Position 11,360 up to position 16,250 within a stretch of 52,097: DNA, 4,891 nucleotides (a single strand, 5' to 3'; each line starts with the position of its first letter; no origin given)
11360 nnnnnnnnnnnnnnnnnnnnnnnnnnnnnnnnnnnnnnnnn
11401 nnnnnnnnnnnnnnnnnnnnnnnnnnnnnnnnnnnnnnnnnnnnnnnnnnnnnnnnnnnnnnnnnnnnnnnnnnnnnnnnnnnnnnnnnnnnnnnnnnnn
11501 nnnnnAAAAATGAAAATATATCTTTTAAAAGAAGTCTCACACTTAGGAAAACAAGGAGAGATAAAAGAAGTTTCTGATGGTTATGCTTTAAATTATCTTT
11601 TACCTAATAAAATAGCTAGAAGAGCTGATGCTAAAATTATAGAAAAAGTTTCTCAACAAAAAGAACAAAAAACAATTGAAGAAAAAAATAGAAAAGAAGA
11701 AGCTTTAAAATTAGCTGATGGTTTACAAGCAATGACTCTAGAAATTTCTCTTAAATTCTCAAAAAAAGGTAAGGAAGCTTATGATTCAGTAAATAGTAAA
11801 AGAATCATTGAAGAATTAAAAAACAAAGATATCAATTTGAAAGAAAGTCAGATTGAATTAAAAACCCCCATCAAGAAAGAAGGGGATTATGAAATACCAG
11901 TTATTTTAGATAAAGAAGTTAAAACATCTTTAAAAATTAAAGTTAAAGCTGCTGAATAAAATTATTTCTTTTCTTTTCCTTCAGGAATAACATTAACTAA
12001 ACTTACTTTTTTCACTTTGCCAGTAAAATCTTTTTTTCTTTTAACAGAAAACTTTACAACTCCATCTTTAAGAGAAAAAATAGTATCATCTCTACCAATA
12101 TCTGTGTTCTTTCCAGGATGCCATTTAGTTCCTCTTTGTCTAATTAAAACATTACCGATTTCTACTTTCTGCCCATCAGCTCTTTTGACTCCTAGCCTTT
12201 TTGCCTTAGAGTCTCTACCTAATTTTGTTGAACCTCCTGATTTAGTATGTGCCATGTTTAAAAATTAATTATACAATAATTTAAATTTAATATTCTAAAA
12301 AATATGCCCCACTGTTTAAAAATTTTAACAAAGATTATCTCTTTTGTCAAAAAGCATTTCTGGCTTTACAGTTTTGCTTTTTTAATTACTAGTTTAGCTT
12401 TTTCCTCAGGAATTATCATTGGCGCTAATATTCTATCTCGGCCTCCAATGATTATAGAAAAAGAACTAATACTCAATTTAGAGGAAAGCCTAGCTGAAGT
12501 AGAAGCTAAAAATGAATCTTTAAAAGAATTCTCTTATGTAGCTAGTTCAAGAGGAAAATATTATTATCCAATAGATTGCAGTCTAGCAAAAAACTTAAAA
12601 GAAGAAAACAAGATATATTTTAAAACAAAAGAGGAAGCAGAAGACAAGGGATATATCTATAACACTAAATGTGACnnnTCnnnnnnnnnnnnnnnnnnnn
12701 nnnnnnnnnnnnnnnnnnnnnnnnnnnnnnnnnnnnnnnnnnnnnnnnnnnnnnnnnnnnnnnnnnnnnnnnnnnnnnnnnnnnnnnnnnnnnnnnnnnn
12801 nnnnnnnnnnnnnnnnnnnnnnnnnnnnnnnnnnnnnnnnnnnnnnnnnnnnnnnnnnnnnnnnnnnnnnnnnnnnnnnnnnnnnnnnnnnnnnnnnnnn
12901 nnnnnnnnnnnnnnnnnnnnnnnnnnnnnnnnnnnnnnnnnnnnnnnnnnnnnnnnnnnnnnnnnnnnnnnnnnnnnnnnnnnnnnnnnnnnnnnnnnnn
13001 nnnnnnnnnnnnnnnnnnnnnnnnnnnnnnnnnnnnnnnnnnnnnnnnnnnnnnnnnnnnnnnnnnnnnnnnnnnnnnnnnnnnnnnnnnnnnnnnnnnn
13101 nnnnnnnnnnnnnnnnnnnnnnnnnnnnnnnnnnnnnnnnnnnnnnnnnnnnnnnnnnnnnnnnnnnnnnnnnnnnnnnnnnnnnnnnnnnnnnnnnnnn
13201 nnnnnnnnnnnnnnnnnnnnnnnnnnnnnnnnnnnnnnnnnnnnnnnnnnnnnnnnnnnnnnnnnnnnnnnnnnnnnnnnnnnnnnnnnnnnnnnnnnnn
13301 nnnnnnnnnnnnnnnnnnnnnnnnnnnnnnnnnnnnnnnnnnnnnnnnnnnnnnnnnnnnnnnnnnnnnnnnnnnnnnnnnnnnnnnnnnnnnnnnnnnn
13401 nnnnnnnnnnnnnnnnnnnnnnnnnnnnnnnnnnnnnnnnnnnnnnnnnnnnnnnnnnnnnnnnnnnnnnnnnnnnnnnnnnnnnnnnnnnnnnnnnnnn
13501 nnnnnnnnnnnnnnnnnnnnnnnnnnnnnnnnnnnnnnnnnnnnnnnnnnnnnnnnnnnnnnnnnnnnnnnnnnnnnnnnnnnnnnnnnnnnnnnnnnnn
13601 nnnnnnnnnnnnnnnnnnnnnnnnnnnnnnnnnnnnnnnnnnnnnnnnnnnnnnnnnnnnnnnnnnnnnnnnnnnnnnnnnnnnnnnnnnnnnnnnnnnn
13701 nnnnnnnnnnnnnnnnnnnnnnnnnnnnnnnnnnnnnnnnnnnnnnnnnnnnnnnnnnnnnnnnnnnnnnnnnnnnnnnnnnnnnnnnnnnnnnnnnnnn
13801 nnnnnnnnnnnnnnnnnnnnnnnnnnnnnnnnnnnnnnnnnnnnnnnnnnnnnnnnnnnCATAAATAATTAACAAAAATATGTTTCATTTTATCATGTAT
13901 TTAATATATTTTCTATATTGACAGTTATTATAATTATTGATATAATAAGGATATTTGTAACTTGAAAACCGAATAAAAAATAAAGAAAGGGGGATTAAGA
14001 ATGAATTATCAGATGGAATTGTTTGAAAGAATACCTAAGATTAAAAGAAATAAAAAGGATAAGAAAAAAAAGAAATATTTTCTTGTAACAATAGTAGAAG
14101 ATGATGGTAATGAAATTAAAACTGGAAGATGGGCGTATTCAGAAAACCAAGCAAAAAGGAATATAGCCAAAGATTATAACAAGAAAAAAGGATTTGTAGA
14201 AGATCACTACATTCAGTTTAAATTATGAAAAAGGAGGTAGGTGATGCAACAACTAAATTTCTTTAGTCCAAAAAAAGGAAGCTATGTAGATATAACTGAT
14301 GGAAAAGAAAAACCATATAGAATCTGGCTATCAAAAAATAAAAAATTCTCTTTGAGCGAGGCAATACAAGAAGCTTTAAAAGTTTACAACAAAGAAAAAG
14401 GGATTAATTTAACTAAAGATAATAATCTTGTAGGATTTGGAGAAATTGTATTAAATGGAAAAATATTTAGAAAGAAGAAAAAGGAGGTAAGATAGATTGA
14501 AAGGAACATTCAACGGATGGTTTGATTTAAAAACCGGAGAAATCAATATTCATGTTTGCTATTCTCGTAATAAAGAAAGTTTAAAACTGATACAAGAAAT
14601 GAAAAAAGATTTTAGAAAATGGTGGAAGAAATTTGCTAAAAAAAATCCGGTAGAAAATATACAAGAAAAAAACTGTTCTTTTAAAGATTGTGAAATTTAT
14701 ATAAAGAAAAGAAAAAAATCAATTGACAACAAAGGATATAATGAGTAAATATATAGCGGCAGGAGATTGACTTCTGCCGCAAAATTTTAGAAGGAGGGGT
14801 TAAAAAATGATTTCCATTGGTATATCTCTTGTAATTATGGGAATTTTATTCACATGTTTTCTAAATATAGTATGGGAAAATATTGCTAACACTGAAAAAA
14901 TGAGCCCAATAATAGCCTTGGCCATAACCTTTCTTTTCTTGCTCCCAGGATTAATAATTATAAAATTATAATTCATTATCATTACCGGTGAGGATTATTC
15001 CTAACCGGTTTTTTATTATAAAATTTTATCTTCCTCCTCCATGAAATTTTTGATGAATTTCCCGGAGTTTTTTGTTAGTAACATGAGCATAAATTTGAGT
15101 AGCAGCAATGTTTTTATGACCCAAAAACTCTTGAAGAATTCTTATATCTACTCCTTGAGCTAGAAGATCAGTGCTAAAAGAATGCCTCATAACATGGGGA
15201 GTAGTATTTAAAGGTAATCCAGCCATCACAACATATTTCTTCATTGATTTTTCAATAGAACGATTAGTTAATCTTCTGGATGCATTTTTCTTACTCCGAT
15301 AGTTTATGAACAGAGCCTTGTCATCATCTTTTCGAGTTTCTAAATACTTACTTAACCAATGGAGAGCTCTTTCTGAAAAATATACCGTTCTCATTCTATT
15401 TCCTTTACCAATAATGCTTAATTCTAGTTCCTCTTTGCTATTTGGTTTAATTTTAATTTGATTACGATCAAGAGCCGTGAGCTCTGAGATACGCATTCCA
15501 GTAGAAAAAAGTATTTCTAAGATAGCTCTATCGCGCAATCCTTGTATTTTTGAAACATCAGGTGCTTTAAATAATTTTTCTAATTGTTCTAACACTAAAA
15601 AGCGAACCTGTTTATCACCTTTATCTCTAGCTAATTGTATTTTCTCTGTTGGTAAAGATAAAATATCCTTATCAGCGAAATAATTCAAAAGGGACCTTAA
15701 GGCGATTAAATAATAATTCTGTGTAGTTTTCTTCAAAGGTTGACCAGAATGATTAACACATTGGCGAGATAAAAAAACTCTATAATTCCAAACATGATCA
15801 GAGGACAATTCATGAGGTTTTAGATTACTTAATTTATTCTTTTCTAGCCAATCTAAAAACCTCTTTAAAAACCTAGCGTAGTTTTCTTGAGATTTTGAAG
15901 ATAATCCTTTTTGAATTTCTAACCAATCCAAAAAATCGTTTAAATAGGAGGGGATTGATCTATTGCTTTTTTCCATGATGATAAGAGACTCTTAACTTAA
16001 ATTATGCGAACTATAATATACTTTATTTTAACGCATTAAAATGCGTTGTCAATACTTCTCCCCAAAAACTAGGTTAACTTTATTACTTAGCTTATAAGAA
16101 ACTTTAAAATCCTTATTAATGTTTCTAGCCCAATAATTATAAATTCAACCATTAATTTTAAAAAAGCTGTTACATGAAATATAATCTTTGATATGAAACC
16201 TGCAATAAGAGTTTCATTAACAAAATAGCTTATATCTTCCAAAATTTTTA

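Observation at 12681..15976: Consensus-promoter cassette of three tiny Lys-rich orphan proteins plus an unlisted 54-aa two-TM protein, bracketed by a Cas4-like Fe-S nuclease and a tyrosine recombinase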

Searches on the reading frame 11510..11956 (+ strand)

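Call 7: search_protein_families(library=pfam, proteins=[window:11510-11956:+], max_evalue=1)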
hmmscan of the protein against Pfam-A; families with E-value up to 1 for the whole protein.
window:11510-11956:+ (149 aa): 3 families
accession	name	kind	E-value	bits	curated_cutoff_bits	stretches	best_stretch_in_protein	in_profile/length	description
PF01281.25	Ribosomal_L9_N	-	2e-17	62.9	20.7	1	1-46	1-46/47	Ribosomal protein L9, N-terminal domain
PF03948.19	Ribosomal_L9_C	-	2.7e-16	60.2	23.2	1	63-147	1-86/86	Ribosomal protein L9, C-terminal domain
PF22091.2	DUF6941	-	0.1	13.4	27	1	84-146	61-125/125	Family of unknown function (DUF6941)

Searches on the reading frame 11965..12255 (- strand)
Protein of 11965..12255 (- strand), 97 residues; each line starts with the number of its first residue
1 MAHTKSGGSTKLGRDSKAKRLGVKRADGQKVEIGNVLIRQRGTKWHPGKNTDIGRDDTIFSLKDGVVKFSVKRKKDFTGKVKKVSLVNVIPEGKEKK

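Call 7: search_protein_families(library=pfam, proteins=[window:11965-12255:-], max_evalue=1)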
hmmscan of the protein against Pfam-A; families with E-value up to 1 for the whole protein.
window:11965-12255:- (97 aa): 1 family
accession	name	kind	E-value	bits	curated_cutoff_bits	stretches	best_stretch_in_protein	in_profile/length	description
PF01016.24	Ribosomal_L27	-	6.8e-33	113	20.5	1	2-76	1-75/79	Ribosomal L27 protein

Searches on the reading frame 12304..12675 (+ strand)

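Call 7: search_protein_families(library=pfam, proteins=[window:12304-12675:+], max_evalue=1)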
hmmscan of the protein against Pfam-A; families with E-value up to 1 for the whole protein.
window:12304-12675:+ (124 aa): 2 families
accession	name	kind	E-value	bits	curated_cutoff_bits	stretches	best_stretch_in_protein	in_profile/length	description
PF02805.21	Ada_Zn_binding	-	0.011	16.1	23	1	66-123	6-62/65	Metal binding domain of Ada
PF08170.17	POPLD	-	0.094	13.5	26.8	1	50-112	5-67/92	POPLD (NUC188) domain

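Call 8: search_protein_families(library=phrogs, proteins=[window:12304-12675:+], max_evalue=1)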
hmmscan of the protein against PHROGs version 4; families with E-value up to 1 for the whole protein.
window:12304-12675:+ (124 aa): 1 family
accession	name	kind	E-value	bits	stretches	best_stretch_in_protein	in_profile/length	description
phrog_27818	-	unknown function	0.48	11.4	1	11-52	9-51/133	-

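Call 35: search_protein_families(library=ncbifam, proteins=[window:12304-12675:+], max_evalue=0.01)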
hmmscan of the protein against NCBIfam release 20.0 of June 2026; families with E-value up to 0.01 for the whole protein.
window:12304-12675:+ (124 aa): 0 families

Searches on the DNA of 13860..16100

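Call 97: search_rna_families(source=window, start=13860, end=16100, threshold=evalue, max_evalue=1)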
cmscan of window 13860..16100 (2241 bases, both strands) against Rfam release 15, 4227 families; matches with E-value up to 1: 6.
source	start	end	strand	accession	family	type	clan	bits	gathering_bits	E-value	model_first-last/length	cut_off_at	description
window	14867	15017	+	RF01470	rli38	Gene; sRNA;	-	32.4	49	0.048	1-150/150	no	Listeria sRNA rli38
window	14240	14335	+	RF03531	n00280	Gene; sRNA;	-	24.9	65.2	0.51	1-101/101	no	Clostridioides difficile sRNA included into helicase gene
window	15809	15869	-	RF04077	mir-1245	Gene; miRNA;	-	24.2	79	0.15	1-69/69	no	mir-1245 microRNA precursor family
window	14829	14899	+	RF00592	SNORD78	Gene; snRNA; snoRNA; CD-box;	CL00051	23.1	38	0.5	1-65/65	no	Small nucleolar RNA SNORD78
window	14965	15068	+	RF00015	U4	Gene; snRNA; splicing;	CL00007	21.2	46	0.048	1-138/138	no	U4 spliceosomal RNA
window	15409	15588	+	RF01240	snR85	Gene; snRNA; snoRNA; HACA-box;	CL00024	19.8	37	0.87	1-180/180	no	Small nucleolar RNA snR85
